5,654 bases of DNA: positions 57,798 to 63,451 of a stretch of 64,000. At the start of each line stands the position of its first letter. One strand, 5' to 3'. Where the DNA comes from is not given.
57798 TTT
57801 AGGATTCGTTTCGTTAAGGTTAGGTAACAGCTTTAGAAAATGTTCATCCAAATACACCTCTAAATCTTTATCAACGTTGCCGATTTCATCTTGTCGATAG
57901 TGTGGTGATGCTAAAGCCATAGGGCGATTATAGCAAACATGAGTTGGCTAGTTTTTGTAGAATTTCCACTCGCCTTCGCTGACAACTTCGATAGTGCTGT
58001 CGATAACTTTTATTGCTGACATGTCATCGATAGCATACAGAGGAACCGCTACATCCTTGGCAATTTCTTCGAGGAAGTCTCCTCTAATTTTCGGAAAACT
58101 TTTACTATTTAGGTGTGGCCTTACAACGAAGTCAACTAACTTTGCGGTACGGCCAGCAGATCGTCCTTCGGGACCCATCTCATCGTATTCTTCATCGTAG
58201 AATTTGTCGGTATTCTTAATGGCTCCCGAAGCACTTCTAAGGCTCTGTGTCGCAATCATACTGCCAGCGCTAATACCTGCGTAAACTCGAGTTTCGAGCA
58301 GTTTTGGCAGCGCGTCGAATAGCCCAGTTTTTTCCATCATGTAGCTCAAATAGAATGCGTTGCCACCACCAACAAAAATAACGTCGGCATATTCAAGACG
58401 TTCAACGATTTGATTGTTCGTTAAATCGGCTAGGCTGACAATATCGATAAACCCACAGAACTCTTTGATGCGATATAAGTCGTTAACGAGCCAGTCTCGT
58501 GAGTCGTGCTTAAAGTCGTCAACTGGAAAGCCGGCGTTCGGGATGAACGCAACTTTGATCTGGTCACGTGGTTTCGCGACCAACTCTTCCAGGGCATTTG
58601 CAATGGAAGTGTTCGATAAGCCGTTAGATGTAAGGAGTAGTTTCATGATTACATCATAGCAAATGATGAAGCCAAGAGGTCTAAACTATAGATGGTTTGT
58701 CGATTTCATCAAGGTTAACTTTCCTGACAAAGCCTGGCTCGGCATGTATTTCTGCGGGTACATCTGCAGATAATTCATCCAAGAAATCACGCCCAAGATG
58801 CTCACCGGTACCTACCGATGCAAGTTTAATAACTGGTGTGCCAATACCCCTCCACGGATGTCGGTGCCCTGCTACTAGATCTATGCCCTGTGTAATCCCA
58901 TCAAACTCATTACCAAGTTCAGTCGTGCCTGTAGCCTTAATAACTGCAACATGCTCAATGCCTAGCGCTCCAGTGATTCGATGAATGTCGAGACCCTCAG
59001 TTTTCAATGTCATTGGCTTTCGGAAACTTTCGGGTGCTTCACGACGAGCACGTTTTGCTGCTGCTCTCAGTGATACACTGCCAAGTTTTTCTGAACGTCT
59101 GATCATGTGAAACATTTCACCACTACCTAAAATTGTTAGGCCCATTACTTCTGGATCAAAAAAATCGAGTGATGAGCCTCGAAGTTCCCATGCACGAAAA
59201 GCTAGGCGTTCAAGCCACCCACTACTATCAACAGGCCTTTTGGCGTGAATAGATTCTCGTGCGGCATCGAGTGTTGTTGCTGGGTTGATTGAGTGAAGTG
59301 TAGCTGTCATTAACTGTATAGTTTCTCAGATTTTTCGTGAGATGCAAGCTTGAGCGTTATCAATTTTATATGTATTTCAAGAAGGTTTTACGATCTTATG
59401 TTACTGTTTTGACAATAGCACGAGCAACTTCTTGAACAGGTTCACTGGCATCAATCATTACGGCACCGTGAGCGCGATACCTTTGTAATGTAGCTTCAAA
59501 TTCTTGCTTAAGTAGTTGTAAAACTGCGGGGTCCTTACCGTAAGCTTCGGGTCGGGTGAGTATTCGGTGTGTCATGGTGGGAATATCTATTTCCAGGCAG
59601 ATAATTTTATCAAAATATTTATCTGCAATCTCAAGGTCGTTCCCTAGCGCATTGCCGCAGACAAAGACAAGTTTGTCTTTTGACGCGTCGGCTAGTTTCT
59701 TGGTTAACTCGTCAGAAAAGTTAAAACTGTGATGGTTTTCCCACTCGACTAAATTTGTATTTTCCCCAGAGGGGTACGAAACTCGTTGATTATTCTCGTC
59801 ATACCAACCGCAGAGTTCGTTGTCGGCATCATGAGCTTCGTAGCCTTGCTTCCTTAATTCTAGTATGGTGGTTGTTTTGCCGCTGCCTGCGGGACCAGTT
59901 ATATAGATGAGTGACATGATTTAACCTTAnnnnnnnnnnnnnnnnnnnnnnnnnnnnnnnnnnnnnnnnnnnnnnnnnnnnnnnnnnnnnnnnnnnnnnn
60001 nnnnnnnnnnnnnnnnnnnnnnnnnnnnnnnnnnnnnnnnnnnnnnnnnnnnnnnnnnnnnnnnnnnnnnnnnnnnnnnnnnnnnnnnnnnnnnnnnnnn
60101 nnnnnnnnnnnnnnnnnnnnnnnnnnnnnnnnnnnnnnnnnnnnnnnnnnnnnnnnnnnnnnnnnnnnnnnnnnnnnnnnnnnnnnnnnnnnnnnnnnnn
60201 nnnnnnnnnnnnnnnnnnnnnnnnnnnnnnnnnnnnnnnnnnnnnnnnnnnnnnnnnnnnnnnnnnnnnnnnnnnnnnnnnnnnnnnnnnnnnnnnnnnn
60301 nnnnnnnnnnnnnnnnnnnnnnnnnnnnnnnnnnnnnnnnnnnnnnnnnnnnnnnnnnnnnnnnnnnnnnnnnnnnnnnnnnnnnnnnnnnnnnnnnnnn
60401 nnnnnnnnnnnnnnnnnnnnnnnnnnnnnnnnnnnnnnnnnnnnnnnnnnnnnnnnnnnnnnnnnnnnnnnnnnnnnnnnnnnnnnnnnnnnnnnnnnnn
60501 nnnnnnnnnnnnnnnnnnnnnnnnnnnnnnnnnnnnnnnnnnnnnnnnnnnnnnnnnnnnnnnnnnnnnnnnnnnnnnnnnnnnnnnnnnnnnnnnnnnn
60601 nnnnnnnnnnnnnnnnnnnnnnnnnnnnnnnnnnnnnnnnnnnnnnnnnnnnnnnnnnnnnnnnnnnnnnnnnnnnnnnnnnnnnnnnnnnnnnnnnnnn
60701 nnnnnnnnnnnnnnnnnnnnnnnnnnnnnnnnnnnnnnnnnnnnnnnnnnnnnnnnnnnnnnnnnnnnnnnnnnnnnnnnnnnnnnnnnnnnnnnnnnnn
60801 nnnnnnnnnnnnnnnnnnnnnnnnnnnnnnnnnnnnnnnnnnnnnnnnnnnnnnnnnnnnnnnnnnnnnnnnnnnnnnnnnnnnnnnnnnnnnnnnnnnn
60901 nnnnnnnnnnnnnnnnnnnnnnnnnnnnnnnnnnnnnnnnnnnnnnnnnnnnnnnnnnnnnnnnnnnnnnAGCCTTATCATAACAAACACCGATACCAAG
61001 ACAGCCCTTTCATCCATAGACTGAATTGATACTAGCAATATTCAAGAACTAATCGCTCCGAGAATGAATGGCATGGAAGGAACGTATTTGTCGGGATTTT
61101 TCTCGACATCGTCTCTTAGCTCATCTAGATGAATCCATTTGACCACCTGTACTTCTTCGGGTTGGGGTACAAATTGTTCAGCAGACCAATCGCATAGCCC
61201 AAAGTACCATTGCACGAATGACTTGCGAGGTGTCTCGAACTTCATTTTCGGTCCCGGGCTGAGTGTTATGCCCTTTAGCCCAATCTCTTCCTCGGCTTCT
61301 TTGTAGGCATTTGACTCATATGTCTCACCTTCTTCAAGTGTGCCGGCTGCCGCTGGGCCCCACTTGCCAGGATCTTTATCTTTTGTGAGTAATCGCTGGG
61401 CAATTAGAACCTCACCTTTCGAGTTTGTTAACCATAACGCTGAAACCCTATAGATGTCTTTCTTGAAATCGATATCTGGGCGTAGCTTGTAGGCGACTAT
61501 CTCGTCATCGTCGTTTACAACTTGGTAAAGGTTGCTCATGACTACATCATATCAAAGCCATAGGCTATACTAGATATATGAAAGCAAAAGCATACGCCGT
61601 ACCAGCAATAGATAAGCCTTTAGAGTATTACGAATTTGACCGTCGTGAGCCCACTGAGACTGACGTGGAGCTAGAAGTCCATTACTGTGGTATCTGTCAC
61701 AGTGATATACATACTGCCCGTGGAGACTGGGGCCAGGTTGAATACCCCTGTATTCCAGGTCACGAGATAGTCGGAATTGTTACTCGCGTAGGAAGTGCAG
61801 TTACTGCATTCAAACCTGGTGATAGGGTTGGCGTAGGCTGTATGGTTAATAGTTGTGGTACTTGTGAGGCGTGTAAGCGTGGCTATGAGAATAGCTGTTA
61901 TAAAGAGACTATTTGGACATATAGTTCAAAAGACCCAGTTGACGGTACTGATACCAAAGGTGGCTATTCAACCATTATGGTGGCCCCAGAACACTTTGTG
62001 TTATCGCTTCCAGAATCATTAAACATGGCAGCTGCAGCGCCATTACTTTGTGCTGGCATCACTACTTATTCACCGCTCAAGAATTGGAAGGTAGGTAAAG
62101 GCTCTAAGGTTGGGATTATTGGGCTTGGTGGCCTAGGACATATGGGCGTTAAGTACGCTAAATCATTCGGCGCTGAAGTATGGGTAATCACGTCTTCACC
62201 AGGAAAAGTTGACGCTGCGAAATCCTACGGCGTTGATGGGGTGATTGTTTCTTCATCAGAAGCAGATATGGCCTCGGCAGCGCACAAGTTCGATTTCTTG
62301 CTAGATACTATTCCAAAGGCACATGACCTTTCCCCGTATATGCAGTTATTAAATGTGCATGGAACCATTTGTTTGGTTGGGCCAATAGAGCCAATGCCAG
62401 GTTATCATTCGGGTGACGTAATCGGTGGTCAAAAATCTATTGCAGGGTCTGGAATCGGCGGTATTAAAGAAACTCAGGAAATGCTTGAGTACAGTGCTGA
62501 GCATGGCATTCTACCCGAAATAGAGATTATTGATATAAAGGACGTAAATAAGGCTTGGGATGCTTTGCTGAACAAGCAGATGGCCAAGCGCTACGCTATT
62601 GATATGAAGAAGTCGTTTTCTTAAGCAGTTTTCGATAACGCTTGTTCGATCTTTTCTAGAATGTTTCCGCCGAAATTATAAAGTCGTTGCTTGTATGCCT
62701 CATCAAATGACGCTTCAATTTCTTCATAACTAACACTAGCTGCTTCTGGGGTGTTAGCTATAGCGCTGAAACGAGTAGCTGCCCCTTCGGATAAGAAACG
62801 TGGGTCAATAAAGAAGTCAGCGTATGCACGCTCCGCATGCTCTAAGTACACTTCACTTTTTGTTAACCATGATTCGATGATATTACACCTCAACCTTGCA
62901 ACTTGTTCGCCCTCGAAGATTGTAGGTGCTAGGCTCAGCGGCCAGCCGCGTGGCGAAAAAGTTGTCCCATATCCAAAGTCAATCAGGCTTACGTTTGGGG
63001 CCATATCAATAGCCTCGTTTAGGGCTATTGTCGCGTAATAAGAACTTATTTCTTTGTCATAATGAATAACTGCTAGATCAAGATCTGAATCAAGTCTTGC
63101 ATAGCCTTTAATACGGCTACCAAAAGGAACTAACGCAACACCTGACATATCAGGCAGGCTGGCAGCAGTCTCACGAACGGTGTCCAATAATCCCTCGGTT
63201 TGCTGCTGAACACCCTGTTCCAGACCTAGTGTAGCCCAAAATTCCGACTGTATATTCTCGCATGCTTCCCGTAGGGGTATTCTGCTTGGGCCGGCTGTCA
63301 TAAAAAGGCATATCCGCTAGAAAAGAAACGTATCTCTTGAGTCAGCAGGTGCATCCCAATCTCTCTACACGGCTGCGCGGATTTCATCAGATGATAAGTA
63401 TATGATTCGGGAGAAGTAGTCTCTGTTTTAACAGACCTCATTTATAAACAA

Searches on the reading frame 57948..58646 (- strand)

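Call 63: search_protein_families(library=pfam, proteins=[window:57948-58646:-], max_evalue=0.001)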
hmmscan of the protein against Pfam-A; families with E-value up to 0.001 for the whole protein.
window:57948-58646:- (232 aa): 1 family
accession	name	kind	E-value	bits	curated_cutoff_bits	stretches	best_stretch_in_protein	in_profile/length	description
PF03575.23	Peptidase_S51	-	2.6e-26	93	23.9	1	3-221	1-205/206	Peptidase family S51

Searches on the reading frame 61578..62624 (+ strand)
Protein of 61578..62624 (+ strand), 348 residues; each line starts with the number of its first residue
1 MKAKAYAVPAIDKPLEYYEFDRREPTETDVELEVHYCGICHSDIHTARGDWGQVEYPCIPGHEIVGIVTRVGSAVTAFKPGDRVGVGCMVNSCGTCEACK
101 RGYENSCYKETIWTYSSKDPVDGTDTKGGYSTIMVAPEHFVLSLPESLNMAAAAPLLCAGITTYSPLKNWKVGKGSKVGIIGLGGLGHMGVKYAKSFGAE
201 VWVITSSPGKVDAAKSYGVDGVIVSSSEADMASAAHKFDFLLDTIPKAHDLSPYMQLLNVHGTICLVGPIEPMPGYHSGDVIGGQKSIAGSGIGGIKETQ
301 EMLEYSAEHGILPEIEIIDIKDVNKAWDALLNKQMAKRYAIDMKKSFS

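Call 45: search_protein_families(library=pfam, proteins=[window:61578-62624:+], max_evalue=0.001)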
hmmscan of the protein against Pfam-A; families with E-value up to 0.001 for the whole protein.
window:61578-62624:+ (348 aa): 3 families
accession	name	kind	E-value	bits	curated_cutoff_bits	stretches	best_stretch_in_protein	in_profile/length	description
PF08240.17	ADH_N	-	3.9e-29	101.4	23.5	1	27-146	2-104/104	Alcohol dehydrogenase GroES-like domain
PF00107.32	ADH_zinc_N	-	3e-18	66.5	31.8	1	185-305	1-126/129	Zinc-binding dehydrogenase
PF02826.25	2-Hacid_dh_C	-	0.00034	20.5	25.1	1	174-219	35-80/178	D-isomer specific 2-hydroxyacid dehydrogenase, NAD binding domain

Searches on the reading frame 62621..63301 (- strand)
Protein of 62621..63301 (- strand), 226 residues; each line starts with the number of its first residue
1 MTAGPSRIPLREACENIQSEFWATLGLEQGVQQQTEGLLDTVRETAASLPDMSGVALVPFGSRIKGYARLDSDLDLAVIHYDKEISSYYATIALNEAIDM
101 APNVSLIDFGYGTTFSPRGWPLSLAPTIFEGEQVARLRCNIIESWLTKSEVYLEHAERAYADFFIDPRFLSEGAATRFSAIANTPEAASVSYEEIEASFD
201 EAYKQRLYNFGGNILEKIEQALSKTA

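Call 61: find_encoding_contigs(protein=window:62621-63301:-, flank=10000, max_places=3)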
Protein window:62621-63301:- (226 aa): 1 contig read that carries it; 1 place shown.
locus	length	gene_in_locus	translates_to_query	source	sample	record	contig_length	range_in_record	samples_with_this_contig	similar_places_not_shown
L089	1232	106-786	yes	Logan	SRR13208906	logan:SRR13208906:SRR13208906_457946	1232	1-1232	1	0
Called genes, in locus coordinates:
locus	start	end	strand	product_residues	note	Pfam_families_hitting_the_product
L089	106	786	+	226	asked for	-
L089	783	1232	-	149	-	?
